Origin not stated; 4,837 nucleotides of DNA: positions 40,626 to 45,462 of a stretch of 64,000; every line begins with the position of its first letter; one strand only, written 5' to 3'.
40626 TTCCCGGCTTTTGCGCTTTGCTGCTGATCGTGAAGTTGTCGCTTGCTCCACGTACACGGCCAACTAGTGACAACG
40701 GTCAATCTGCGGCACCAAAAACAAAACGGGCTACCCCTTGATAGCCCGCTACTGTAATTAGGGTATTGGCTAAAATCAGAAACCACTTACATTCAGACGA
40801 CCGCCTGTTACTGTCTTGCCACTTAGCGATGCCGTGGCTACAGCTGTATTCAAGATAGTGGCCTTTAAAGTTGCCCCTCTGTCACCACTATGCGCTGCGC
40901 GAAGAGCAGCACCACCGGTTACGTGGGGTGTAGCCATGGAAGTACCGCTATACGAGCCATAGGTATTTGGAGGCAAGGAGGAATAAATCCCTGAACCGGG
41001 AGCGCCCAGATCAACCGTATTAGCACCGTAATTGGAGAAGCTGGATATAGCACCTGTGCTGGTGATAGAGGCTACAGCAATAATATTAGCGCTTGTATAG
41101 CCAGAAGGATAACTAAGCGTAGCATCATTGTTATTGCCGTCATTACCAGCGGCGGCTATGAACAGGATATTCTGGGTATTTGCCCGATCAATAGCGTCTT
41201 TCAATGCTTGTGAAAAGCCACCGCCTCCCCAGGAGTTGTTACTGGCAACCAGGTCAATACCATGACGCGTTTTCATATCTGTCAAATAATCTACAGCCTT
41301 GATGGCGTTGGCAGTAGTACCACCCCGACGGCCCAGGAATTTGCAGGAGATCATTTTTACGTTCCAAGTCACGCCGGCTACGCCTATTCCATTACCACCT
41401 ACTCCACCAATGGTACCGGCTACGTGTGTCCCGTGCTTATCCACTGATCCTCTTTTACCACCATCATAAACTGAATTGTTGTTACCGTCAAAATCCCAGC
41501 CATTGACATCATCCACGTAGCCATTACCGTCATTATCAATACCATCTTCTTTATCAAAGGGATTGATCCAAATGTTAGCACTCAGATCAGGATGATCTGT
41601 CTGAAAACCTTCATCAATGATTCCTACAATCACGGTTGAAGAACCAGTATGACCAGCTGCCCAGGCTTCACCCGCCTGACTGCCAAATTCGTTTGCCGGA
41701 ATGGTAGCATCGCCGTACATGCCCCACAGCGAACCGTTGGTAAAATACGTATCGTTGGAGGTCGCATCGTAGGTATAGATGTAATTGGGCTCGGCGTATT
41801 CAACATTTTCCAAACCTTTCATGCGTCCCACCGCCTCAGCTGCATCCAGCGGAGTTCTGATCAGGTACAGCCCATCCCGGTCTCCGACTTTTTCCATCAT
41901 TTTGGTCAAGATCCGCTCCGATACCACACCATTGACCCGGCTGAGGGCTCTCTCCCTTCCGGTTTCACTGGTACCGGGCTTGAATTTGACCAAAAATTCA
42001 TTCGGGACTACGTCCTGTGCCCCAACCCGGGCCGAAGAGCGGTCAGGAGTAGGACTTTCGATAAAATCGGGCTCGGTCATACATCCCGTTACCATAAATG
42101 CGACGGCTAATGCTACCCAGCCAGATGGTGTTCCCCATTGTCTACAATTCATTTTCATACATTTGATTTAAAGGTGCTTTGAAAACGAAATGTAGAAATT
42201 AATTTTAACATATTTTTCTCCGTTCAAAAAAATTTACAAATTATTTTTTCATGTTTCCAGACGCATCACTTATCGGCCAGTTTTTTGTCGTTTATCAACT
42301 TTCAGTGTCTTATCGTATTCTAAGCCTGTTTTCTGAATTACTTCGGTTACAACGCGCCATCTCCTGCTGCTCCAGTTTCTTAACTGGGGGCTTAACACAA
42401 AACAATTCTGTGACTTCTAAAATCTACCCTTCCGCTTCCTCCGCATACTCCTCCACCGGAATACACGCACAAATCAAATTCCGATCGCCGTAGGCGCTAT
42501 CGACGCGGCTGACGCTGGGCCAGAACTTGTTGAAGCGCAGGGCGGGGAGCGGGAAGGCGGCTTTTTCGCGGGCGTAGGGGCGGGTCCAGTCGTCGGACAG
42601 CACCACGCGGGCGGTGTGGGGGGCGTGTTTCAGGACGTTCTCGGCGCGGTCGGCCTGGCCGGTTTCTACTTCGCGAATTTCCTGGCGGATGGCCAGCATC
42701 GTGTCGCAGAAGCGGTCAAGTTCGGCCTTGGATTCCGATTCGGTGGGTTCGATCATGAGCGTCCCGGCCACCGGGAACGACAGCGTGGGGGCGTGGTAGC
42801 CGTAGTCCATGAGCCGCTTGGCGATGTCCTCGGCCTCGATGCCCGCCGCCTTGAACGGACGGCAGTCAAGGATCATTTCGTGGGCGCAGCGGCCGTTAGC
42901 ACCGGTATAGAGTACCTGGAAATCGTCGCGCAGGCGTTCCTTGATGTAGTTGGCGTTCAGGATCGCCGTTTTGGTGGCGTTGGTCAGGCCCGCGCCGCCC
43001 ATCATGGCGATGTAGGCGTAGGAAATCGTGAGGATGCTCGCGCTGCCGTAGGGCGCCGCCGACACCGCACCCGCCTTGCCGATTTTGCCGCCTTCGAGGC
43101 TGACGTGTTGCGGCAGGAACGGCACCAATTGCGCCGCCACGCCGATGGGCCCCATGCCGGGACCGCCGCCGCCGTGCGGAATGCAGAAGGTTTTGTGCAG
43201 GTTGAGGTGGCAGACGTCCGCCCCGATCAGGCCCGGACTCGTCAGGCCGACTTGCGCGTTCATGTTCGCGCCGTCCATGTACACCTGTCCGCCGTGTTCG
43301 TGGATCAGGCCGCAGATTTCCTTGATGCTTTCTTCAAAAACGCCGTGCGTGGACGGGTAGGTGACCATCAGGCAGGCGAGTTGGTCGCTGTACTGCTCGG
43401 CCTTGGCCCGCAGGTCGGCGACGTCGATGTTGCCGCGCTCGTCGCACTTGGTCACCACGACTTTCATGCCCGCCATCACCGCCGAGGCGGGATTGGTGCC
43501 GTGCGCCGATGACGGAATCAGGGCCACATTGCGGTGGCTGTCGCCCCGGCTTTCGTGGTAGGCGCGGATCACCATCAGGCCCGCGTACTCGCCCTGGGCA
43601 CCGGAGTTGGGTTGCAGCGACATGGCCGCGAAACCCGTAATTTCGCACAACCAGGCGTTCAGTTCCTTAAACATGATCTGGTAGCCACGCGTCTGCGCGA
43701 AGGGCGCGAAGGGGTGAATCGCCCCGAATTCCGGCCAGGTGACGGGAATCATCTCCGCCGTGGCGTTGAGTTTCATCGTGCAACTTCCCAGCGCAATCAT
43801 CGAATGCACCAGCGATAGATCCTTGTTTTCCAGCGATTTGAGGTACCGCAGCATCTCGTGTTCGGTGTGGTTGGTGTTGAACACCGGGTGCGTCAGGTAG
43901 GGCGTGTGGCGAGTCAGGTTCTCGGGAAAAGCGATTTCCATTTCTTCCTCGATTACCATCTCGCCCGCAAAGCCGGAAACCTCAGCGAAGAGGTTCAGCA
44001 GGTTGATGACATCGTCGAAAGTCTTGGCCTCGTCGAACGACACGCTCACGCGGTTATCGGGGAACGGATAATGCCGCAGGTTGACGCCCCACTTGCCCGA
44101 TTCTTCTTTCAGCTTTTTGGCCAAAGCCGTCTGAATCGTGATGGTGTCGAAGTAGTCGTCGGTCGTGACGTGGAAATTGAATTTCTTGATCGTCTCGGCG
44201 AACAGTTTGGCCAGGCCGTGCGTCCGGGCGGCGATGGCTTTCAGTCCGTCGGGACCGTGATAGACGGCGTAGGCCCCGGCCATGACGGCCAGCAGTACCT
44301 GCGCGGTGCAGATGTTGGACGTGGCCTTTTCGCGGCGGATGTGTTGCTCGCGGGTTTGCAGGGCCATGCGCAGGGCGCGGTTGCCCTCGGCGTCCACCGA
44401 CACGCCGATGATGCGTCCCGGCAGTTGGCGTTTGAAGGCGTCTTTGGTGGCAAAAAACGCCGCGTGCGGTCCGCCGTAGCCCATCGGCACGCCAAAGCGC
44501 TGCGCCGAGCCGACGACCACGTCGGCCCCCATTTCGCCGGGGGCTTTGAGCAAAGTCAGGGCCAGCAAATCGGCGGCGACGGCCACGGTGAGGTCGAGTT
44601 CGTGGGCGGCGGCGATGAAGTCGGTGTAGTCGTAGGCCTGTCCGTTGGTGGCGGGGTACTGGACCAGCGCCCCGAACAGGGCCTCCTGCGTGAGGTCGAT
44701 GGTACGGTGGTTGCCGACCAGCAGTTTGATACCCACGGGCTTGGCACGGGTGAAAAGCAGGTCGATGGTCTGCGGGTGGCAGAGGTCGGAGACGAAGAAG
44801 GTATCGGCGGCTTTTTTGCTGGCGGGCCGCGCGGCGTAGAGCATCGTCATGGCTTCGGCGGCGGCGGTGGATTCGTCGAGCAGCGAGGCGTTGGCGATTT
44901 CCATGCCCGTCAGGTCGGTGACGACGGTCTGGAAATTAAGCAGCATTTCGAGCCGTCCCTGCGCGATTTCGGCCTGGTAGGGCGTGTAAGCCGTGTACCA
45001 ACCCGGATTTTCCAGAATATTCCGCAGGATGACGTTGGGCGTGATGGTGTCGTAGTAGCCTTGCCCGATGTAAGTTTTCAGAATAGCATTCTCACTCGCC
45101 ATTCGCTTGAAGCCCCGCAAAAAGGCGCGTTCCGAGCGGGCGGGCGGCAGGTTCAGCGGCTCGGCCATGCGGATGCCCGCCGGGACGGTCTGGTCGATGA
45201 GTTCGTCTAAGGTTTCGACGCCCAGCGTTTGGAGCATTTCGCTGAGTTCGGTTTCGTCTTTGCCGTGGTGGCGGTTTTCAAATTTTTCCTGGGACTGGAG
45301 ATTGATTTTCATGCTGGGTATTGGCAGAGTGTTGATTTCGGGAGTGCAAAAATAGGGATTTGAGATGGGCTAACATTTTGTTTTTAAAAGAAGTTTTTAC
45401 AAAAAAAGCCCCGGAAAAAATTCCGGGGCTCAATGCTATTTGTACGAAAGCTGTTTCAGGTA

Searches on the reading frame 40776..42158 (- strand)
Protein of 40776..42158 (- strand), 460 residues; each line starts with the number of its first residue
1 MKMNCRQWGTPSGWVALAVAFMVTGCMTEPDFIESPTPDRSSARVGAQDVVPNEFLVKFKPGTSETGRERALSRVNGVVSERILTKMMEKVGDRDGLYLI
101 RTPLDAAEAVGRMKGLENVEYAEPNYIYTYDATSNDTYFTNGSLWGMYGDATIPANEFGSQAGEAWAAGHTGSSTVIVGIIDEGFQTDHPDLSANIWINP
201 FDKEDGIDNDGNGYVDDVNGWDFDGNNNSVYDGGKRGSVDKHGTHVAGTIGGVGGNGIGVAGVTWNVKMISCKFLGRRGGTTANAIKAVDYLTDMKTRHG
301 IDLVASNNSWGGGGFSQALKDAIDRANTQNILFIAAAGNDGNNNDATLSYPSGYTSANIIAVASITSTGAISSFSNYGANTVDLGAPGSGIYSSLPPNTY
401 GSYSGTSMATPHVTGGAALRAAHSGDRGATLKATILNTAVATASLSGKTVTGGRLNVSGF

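Call 7: search_protein_families(library=pfam, proteins=[window:40776-42158:-])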
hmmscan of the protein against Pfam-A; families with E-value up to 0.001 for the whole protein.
window:40776-42158:- (460 aa): 2 families
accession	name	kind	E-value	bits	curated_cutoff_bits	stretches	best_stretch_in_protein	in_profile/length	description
PF00082.27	Peptidase_S8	-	1.1e-52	179.6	21.8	1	174-440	2-276/288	Subtilase family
PF22148.1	Fervidolysin_NPro-like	-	7.7e-10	39.5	21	1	38-125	3-81/81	Fervidolysin N-terminal prodomain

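Call 52: find_homologous_proteins(query=window:40776-42155:-, max_evalue=1e-40)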
Query window:40776-42155:- (459 aa): 7947 proteins with E <= 1e-40 among 8000 candidates; the best 120 are listed.
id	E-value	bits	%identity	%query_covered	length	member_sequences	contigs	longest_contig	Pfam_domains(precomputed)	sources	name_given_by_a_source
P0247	2.9e-285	965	100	95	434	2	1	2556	PF22148.2,PF00082.28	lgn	-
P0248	2.3e-255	866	84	100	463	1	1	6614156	PF22148.2,PF00082.28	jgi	jgi:subtilisin family serine protease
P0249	1.0e-235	801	79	100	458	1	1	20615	PF22148.2,PF00082.28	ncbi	-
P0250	1.7e-218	745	74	97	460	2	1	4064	PF22148.2,PF00082.28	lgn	-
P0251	8.6e-210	716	72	100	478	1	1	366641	PF22148.2,PF00082.28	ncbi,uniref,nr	ncbi:S8 family peptidase [Telluribacter sp. SYSU D00476]|uniref:S8 family peptidase n=1 Tax=Tellurib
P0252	4.0e-199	681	67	100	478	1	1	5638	PF22148.2,PF00082.28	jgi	jgi:subtilisin family serine protease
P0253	1.2e-196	673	74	89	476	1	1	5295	PF22148.2,PF00082.28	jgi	jgi:subtilisin family serine protease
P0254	5.9e-195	667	68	95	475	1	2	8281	PF22148.2,PF00082.28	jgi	jgi:subtilisin family serine protease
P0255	7.4e-195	667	68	98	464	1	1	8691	PF22148.2,PF00082.28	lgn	-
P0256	1.8e-193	662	66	100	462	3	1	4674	PF22148.2,PF00082.28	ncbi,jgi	jgi:subtilisin family serine protease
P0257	1.0e-192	660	67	98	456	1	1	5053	PF22148.2,PF00082.28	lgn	-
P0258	1.7e-192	659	67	97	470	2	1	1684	PF22148.2,PF00082.28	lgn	-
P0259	2.1e-191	655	73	89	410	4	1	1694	PF22148.2,PF00082.28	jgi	jgi:subtilisin family serine protease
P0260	8.8e-190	650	67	98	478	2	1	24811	PF22148.2,PF00082.28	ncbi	-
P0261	9.1e-190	650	71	91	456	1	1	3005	PF22148.2,PF00082.28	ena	-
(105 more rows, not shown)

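Call 53: find_encoding_contigs(protein=P0247, flank=10000, max_places=5)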
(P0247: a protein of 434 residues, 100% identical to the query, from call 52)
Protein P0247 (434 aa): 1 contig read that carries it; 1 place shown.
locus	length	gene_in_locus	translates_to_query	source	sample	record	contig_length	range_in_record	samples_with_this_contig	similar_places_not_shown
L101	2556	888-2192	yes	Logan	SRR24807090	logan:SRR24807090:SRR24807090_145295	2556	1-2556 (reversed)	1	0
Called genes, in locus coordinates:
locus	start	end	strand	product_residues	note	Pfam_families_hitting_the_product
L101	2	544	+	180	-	?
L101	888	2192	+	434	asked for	PF22148:Fervidolysin_NPro-like, PF00082:Peptidase_S8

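Call 54: find_encoding_contigs(protein=P0248, flank=10000, max_places=3)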
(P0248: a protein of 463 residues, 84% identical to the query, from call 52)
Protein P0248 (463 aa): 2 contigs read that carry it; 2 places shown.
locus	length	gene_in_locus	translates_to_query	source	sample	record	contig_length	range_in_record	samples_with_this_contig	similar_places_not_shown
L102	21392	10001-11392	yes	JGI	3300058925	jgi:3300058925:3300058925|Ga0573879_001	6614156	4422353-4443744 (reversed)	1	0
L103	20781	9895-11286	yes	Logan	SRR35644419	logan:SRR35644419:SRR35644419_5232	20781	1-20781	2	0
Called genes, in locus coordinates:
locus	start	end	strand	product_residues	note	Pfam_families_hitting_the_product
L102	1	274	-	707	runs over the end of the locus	PF00009:GTP_EFTU, PF03144:GTP_EFTU_D2, PF22042:EF-G_D2, PF14492:EFG_III, PF16658:RF3_C (weak), PF03764:EFG_IV, PF00679:EFG_C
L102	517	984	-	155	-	PF00177:Ribosomal_S7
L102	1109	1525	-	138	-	PF00164:Ribosom_S12_S23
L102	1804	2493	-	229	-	-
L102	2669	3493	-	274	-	PF05875:Ceramidase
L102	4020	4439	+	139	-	PF18962:Por_Secre_tail (weak)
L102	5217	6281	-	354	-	PF00728:Glyco_hydro_20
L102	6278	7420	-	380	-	PF16401:DUF5009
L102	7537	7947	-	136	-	PF01850:PIN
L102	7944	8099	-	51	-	-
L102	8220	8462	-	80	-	-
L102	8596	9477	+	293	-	PF00722:Glyco_hydro_16 (faint)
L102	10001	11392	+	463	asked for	PF22148:Fervidolysin_NPro-like (weak), PF00082:Peptidase_S8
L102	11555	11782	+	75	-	-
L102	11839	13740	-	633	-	PF16177:ACAS_N, PF00501:AMP-binding, PF13193:AMP-binding_C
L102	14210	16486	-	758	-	PF09823:DUF2357, PF04411:PDDEXK_7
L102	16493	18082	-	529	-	PF12102:MrcB_N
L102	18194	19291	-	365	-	PF13776:DUF4172, PF02661:Fic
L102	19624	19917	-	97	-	-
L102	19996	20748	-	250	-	PF18735:HEPN_RiboL-PSP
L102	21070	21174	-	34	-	-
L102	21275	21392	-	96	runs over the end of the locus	PF01850:PIN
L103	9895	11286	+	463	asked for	PF22148:Fervidolysin_NPro-like (weak), PF00082:Peptidase_S8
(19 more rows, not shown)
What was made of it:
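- Synteny in this clade is fluid: S8 has different neighbours in L102 (call 54).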

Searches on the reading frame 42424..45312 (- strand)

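Call 33: search_protein_families(library=pfam, proteins=[window:42424-45312:-])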
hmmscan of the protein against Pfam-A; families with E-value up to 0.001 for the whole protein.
window:42424-45312:- (962 aa): 3 families
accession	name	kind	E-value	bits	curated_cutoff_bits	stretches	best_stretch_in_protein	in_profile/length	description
PF02347.22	GDC-P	-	4.2e-187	622.7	26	2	13-442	1-429/429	Glycine cleavage system P-protein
PF21478.3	GcvP2_C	-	1.3e-59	199.9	27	1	779-899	1-122/122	Glycine dehydrogenase, C-terminal domain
PF01212.27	Beta_elim_lyase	-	2.7e-06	27.4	27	1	547-712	33-204/288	Beta-eliminating lyase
